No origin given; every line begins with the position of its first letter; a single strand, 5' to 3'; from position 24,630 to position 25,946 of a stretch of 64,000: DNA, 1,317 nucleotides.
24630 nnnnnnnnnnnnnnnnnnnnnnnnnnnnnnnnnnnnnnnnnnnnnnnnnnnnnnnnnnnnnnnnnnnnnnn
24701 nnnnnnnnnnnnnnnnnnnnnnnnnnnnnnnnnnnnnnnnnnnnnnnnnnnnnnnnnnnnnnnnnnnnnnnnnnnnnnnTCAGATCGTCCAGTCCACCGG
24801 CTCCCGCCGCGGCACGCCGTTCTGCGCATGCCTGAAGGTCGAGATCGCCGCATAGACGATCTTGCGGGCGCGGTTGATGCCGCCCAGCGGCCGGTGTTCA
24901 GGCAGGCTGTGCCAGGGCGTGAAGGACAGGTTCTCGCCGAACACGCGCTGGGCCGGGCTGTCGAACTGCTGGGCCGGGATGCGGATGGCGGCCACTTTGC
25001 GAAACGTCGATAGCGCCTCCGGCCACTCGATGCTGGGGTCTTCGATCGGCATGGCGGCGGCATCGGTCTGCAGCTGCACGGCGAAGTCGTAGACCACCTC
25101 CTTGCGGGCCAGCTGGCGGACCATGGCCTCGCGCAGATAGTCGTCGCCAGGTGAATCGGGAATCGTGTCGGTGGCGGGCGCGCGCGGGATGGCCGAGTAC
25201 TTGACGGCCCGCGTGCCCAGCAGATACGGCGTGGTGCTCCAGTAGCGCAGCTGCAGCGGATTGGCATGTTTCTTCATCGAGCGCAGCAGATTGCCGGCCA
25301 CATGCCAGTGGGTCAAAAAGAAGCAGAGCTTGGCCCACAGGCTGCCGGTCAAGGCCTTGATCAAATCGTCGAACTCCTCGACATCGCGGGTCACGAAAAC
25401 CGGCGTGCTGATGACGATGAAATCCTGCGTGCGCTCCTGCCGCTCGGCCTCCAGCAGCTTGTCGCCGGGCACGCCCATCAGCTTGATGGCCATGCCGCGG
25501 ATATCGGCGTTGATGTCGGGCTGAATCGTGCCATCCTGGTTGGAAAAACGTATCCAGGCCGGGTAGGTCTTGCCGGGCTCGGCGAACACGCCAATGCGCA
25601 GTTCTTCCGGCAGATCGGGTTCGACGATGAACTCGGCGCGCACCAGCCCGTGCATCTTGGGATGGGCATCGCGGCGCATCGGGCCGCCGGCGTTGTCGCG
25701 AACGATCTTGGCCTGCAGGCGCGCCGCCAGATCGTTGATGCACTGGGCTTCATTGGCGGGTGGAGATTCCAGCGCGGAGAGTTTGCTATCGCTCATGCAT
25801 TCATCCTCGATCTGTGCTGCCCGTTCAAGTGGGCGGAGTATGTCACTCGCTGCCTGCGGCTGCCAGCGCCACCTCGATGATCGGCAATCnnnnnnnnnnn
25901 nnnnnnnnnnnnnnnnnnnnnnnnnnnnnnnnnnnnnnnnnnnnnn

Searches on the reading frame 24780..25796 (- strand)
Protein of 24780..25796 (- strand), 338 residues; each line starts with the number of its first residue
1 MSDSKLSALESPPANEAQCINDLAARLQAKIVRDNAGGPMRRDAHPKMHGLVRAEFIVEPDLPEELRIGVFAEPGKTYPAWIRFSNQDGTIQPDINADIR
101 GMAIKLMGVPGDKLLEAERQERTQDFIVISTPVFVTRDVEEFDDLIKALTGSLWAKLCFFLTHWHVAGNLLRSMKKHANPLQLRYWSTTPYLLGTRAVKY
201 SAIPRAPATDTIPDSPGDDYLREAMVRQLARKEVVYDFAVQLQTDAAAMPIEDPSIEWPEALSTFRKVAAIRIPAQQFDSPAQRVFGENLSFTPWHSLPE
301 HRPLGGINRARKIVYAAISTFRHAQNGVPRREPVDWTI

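Call 82: search_protein_families(library=pfam, proteins=[window:24780-25796:-], max_evalue=0.001)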
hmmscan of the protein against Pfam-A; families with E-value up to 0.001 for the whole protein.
window:24780-25796:- (338 aa): 1 family
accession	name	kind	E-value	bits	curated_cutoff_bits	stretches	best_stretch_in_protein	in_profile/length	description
PF00199.24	Catalase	-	2e-07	30.9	25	1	43-149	46-141/383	Catalase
